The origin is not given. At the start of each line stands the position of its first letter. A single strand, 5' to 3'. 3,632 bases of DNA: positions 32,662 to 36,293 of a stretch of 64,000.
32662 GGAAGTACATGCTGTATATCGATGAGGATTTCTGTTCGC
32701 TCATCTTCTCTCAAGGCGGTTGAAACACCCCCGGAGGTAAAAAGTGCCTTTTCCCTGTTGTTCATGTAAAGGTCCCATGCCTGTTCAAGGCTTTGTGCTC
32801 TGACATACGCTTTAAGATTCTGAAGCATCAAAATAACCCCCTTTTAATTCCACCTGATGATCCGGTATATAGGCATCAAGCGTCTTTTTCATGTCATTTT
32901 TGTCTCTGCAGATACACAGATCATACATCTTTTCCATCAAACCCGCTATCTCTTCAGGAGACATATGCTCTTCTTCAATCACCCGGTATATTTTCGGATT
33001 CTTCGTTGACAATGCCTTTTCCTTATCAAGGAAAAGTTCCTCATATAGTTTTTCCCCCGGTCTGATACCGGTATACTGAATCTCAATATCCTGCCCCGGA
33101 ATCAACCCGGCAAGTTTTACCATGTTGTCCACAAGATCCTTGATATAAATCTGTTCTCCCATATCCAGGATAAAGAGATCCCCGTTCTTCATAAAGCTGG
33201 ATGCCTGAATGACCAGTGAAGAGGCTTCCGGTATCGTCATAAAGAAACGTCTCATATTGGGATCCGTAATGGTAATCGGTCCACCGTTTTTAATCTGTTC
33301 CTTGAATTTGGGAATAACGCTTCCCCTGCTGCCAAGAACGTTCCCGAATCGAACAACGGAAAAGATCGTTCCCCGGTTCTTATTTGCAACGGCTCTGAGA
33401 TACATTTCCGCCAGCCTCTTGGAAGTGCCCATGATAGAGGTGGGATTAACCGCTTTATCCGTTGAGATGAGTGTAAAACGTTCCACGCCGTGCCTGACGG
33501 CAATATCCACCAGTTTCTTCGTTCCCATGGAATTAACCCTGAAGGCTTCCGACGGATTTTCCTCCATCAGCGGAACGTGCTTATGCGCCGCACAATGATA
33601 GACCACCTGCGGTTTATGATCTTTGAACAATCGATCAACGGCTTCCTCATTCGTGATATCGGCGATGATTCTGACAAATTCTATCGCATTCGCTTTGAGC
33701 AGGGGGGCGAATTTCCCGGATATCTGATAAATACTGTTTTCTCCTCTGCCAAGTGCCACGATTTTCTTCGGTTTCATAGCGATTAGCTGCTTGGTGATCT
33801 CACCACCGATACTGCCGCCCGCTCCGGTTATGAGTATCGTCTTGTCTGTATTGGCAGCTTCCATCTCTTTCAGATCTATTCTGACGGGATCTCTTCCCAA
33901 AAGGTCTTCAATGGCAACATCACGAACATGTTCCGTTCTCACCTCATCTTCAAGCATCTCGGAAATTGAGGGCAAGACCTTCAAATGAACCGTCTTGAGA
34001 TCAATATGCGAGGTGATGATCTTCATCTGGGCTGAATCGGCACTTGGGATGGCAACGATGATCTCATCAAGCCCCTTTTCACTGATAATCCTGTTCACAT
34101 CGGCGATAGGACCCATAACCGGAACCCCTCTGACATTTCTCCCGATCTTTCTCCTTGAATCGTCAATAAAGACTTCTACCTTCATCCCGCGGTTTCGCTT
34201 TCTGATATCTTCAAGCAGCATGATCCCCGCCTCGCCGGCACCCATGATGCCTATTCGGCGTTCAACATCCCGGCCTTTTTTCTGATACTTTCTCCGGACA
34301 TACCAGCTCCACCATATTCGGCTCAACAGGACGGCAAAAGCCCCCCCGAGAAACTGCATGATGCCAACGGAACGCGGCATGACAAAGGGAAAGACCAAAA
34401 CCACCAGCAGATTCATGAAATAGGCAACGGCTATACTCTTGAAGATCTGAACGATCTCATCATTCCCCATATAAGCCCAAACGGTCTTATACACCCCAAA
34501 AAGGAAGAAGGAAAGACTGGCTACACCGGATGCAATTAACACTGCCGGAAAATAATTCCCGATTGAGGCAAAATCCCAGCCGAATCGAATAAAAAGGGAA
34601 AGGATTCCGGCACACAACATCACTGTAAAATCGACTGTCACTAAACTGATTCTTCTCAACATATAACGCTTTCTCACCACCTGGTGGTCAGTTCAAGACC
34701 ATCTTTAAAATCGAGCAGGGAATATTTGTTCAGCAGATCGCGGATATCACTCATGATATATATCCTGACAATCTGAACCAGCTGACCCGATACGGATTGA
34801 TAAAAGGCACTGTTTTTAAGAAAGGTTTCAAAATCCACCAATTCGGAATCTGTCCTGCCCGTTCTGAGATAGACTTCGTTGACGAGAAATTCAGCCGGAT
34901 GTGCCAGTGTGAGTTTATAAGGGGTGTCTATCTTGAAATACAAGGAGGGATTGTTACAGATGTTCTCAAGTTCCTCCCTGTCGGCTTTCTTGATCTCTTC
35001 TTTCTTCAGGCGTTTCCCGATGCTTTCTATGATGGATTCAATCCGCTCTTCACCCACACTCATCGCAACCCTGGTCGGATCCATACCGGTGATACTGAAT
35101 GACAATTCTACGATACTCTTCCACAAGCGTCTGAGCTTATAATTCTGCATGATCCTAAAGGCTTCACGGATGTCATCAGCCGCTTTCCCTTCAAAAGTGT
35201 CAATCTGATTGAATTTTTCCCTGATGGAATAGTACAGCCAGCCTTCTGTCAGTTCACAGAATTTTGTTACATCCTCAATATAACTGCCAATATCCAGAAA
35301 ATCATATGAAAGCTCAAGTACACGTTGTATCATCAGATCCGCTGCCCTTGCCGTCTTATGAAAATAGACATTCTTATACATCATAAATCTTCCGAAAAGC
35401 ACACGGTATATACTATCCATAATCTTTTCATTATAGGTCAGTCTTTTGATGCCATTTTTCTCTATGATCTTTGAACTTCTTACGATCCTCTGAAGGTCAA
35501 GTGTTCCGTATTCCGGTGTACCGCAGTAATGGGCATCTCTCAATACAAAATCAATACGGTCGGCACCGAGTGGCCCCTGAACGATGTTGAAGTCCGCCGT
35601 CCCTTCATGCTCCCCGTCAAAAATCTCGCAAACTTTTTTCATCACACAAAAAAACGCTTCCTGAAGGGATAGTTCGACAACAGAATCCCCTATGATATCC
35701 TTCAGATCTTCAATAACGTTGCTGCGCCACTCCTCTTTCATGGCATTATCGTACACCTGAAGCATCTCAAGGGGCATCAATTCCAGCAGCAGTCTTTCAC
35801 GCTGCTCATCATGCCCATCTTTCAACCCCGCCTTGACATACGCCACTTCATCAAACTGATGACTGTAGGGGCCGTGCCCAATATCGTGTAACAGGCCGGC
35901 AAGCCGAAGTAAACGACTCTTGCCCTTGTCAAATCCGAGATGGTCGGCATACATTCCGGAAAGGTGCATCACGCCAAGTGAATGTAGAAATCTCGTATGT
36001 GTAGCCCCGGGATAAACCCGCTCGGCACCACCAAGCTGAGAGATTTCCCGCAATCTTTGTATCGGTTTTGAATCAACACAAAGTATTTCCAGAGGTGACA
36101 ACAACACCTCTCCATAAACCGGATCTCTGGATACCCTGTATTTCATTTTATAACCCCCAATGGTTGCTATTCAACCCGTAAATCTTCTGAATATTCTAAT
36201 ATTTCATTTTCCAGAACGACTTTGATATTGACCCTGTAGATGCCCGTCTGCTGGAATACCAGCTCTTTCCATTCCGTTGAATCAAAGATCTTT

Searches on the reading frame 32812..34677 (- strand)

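Call 20: search_protein_families(library=pfam, proteins=[window:32812-34677:-], max_evalue=0.001)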
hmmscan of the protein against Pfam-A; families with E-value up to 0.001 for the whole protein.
window:32812-34677:- (621 aa): 12 families
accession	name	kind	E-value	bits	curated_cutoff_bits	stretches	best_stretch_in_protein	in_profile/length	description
PF02719.21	Polysacc_synt_2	-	4.2e-113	377.8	20.2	1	281-566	1-291/293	Polysaccharide biosynthesis protein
PF01370.27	Epimerase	-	5.2e-26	92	20.9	1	281-483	1-215/240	NAD dependent epimerase/dehydratase family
PF04321.23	RmlD_sub_bind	-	2.3e-18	66.7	27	1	280-453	2-157/287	RmlD substrate binding domain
PF16363.11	GDP_Man_Dehyd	-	1.5e-16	61.2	27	1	282-408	1-131/332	GDP-mannose 4,6 dehydratase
PF13727.12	CoA_binding_3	-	1.3e-12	48.5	25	1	60-236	3-175/175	CoA-binding domain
PF01073.25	3Beta_HSD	-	1.9e-09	37.4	22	1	282-413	1-123/280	3-beta hydroxysteroid dehydrogenase/isomerase family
PF13460.12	NAD_binding_10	-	2.8e-08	34.3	27.2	1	285-412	1-104/184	NAD(P)H-binding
PF07993.18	NAD_binding_4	-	2.3e-07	30.7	20.1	1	283-412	1-142/258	Male sterility protein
PF08659.16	KR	-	1.2e-06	29.1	22.6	1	280-379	2-105/180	KR domain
PF02629.25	CoA_binding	-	2.7e-06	28.5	22.3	1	139-217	3-77/97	CoA binding domain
PF05368.20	NmrA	-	8e-06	26.1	27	1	278-474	2-180/298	NmrA-like family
PF00106.31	adh_short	-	9.9e-05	22.3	26.6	1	279-354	1-71/195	short chain dehydrogenase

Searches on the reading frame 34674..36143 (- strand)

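Call 20: search_protein_families(library=pfam, proteins=[window:34674-36143:-], max_evalue=0.001)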
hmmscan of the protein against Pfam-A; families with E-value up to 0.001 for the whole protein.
window:34674-36143:- (489 aa): 2 families
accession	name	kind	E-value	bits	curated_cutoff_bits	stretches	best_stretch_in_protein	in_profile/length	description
PF01966.28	HD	-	1.2e-11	45.4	22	1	51-122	1-69/116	HD domain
PF19276.4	HD_assoc_2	-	2.7e-06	27.4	23.1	1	216-281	2-63/222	HD associated region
